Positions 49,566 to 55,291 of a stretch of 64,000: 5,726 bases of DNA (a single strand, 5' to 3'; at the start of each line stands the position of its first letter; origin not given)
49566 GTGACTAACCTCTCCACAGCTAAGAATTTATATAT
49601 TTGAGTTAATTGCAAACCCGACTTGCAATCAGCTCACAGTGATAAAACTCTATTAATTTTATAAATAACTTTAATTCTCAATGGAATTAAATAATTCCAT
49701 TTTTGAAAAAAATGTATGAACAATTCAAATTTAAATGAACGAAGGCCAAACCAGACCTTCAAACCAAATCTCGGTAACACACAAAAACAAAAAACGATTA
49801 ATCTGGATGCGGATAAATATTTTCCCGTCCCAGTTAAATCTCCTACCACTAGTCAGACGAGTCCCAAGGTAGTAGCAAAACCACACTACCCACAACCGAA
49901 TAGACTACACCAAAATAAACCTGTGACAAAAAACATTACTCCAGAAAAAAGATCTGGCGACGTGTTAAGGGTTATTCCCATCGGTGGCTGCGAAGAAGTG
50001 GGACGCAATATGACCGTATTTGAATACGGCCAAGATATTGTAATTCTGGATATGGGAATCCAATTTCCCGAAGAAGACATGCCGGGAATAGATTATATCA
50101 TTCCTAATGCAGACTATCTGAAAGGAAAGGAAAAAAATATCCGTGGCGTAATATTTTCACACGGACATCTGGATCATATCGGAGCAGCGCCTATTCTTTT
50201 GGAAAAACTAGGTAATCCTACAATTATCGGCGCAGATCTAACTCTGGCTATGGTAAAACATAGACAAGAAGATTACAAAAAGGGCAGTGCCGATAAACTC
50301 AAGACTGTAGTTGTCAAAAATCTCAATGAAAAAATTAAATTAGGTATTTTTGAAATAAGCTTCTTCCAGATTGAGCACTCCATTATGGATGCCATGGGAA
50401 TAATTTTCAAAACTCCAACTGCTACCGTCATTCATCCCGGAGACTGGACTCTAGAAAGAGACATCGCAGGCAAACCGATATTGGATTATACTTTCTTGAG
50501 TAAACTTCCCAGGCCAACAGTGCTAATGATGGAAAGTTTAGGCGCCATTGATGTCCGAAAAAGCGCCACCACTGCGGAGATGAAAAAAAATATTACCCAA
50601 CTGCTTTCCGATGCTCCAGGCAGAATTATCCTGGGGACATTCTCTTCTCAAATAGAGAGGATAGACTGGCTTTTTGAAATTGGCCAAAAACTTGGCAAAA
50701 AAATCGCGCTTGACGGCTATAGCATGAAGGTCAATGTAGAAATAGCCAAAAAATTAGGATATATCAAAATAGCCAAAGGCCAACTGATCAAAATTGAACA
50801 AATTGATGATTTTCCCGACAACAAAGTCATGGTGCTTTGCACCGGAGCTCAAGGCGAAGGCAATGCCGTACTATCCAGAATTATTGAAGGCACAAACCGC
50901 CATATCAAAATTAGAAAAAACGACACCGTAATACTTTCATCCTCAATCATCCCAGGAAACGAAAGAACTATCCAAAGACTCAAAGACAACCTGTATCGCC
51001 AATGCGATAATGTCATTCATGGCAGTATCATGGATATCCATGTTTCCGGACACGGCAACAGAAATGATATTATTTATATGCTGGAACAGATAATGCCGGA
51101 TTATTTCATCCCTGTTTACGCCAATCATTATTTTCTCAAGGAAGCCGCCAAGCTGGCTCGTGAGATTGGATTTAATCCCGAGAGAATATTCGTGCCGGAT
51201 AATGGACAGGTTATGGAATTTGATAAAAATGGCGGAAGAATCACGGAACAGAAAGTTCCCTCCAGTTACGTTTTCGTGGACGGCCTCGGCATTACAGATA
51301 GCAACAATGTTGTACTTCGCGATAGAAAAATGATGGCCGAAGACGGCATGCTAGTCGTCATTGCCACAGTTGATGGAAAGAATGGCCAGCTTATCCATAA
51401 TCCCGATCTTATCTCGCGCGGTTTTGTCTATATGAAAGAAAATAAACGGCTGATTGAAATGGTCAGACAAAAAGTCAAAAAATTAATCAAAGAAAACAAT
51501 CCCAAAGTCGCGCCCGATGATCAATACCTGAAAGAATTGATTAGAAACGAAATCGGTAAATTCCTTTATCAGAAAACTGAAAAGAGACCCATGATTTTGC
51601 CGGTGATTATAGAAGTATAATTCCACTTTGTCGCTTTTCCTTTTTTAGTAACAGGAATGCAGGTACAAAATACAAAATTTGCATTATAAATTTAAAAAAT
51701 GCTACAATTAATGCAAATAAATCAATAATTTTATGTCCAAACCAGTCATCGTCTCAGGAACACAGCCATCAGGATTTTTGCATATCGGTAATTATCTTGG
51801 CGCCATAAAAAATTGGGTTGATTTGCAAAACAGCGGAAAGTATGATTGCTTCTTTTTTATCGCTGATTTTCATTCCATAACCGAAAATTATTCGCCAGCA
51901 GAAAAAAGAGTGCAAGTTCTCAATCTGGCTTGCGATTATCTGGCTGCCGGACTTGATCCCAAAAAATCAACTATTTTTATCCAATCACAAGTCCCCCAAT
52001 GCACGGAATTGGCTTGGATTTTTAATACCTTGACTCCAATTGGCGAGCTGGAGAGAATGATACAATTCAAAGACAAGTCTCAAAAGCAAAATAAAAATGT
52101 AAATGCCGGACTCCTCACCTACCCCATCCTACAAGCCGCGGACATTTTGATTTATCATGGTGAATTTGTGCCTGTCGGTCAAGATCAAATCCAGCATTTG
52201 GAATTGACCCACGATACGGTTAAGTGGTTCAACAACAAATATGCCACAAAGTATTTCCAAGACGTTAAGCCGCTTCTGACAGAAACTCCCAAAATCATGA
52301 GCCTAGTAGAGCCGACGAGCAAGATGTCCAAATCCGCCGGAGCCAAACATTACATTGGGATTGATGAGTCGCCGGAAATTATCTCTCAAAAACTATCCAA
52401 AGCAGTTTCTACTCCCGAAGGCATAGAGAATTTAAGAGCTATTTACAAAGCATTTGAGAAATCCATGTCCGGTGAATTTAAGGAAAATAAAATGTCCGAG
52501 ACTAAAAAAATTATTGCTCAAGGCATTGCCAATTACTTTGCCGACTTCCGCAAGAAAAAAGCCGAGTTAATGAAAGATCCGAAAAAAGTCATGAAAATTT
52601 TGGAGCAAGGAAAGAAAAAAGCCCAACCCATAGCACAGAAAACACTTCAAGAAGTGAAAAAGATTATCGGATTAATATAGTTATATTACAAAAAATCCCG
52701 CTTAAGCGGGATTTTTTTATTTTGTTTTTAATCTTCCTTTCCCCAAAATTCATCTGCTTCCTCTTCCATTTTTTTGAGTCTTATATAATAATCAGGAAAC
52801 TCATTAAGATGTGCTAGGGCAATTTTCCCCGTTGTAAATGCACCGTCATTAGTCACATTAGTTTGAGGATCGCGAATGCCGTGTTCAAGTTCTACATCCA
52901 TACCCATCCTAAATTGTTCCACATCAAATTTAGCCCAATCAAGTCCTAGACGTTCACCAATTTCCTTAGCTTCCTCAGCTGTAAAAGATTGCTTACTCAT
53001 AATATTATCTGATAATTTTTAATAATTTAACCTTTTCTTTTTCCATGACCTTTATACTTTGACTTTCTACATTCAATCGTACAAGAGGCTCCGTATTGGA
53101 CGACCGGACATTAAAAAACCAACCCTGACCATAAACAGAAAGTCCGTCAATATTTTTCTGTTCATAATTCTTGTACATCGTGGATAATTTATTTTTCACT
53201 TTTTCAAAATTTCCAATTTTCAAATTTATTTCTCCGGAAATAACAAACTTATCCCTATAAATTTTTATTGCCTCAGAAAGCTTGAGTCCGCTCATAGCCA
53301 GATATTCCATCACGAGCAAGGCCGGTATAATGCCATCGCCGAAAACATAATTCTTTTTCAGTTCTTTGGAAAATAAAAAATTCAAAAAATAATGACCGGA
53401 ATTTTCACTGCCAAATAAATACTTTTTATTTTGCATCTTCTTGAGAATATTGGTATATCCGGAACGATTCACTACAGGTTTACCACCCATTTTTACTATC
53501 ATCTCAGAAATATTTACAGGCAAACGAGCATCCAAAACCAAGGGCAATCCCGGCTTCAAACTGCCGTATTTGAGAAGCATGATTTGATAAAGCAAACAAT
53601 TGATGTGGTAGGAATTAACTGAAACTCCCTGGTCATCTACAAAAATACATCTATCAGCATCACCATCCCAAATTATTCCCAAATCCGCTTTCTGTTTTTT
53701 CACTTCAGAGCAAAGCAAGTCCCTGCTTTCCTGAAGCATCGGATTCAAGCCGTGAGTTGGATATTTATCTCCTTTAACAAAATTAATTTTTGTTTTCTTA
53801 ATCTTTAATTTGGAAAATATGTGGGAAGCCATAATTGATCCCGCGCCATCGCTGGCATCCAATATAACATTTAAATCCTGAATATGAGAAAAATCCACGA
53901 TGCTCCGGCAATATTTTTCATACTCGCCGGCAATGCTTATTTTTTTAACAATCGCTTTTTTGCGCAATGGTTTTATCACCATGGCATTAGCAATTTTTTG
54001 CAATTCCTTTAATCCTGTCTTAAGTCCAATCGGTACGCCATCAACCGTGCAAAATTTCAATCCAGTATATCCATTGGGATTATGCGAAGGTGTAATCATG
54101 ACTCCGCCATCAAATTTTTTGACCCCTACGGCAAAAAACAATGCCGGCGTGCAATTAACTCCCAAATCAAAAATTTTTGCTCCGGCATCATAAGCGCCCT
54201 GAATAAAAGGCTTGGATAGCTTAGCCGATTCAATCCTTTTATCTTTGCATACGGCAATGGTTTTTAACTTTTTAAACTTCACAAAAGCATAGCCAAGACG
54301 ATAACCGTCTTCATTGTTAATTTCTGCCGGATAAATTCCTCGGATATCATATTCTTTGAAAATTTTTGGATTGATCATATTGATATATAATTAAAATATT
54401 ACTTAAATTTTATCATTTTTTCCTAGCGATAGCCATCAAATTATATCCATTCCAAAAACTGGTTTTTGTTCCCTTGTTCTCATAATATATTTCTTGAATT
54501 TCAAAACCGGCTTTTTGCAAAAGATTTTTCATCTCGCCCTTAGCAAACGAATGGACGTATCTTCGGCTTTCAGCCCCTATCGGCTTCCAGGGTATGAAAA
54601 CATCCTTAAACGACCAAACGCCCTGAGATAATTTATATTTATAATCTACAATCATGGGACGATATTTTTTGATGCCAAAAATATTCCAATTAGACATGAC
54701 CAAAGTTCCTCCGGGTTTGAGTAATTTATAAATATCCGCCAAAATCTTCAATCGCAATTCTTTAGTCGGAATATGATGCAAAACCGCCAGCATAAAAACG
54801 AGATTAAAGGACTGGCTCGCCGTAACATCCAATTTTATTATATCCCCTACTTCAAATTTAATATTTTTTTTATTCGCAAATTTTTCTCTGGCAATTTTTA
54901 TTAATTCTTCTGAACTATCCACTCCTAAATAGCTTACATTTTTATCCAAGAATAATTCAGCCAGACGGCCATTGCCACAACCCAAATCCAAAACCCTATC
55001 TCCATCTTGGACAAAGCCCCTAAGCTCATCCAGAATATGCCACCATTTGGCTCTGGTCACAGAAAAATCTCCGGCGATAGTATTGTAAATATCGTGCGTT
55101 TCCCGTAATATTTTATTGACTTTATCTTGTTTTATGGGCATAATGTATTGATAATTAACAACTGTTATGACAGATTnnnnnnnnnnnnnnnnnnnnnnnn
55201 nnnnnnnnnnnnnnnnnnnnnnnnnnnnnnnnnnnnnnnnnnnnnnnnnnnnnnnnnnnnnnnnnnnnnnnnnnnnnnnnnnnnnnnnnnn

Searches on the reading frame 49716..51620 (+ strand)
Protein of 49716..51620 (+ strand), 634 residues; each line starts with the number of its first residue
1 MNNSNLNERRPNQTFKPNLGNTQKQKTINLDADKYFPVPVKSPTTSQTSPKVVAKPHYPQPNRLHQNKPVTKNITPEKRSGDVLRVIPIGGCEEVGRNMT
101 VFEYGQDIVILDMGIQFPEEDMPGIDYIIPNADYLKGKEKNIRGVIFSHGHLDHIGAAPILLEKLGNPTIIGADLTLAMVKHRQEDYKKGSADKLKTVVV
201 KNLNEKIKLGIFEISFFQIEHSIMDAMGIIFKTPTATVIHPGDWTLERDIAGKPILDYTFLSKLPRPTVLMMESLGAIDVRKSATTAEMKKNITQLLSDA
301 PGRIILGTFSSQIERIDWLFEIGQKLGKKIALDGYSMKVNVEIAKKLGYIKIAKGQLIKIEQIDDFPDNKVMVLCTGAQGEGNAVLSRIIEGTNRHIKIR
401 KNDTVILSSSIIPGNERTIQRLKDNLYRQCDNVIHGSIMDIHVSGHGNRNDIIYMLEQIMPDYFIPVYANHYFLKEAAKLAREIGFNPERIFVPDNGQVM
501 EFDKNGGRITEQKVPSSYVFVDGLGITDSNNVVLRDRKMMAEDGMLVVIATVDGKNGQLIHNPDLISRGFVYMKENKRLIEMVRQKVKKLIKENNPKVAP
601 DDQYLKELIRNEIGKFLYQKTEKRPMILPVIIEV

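Call 86: search_protein_families(library=pfam, proteins=[window:49716-51620:+], max_evalue=0.0001)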
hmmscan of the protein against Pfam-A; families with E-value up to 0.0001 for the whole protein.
window:49716-51620:+ (634 aa): 5 families
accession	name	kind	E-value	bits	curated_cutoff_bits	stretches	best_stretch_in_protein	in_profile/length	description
PF22505.1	RNase_J_b_CASP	-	1.6e-41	141.5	27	1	302-426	2-126/126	Ribonuclease J, beta-CASP domain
PF17770.6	RNase_J_C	-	7.3e-33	114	23.8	1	533-634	1-102/102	Ribonuclease J C-terminal domain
PF00753.33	Lactamase_B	-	8.2e-11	42.6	22.7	1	96-249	5-155/196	Metallo-beta-lactamase superfamily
PF12706.13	Lactamase_B_2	-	1.8e-07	31.4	27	1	140-245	29-144/200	Beta-lactamase superfamily domain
PF07521.17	RMMBL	-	1.1e-05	25.8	21.6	1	438-489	8-58/63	Zn-dependent metallo-hydrolase RNA specificity domain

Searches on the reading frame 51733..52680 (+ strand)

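Call 87: search_protein_families(library=pfam, proteins=[window:51733-52680:+], max_evalue=0.0001)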
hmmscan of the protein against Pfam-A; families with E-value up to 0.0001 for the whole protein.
window:51733-52680:+ (315 aa): 1 family
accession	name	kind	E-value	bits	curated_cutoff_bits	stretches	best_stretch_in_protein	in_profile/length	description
PF00579.31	tRNA-synt_1b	-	7.2e-65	219.6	21.1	1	4-276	6-273/292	tRNA synthetases class I (W and Y)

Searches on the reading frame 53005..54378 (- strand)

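Call 87: search_protein_families(library=pfam, proteins=[window:53005-54378:-], max_evalue=0.0001)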
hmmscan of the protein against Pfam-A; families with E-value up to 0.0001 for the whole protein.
window:53005-54378:- (457 aa): 4 families
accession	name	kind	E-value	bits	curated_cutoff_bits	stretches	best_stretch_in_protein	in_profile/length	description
PF02878.22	PGM_PMM_I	-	4.3e-27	94.9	22.5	1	5-129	2-130/138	Phosphoglucomutase/phosphomannomutase, alpha/beta/alpha domain I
PF02879.22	PGM_PMM_II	-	7.9e-16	58.9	29.3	1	154-251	4-103/103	Phosphoglucomutase/phosphomannomutase, alpha/beta/alpha domain II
PF02880.22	PGM_PMM_III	-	1.9e-13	51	20.7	1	256-372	2-110/115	Phosphoglucomutase/phosphomannomutase, alpha/beta/alpha domain III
PF00408.26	PGM_PMM_IV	-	3.8e-07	30.5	23.1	1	415-452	29-65/68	Phosphoglucomutase/phosphomannomutase, C-terminal domain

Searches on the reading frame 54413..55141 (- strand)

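Call 87: search_protein_families(library=pfam, proteins=[window:54413-55141:-], max_evalue=0.0001)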
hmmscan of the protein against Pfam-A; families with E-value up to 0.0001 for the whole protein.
window:54413-55141:- (242 aa): 13 families
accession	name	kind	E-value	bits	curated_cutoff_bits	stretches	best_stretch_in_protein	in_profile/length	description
PF13847.12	Methyltransf_31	-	7.9e-22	77.9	27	1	46-157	3-114/145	Methyltransferase domain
PF13649.12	Methyltransf_25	-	1.9e-21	77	27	1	50-145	1-97/97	Methyltransferase domain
PF08241.18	Methyltransf_11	-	1.1e-19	71.3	21.2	1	51-149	1-95/95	Methyltransferase domain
PF08242.18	Methyltransf_12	-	1.6e-19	70.9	30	1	51-147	1-98/98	Methyltransferase domain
PF13489.12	Methyltransf_23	-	2.7e-19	69.9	27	1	34-217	10-163/164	Methyltransferase domain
PF01209.24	Ubie_methyltran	-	1.3e-10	41.5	20.1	1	3-169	4-171/233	ubiE/COQ5 methyltransferase family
PF07021.18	MetW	-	1.5e-07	31.7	21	1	40-123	7-87/193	Methionine biosynthesis protein MetW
PF02353.26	CMAS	-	2.6e-07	30.7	27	1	31-150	49-165/273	Mycolic acid cyclopropane synthetase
PF05401.17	NodS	-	4.2e-07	30.4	24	1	6-149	3-144/201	Nodulation protein S (NodS)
PF08003.17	Methyltransf_9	-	5.1e-06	26.1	23.8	1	32-176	103-243/315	Protein of unknown function (DUF1698)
PF05175.20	MTS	-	5.3e-06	26.6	23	1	47-149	32-138/170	Methyltransferase small domain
PF01135.25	PCMT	-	4.9e-05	23.6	20.3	1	40-149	69-171/210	Protein-L-isoaspartate(D-aspartate) O-methyltransferase (PCMT)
PF06325.19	PrmA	-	5.3e-05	23.3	22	1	38-150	153-259/296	Ribosomal protein L11 methyltransferase (PrmA)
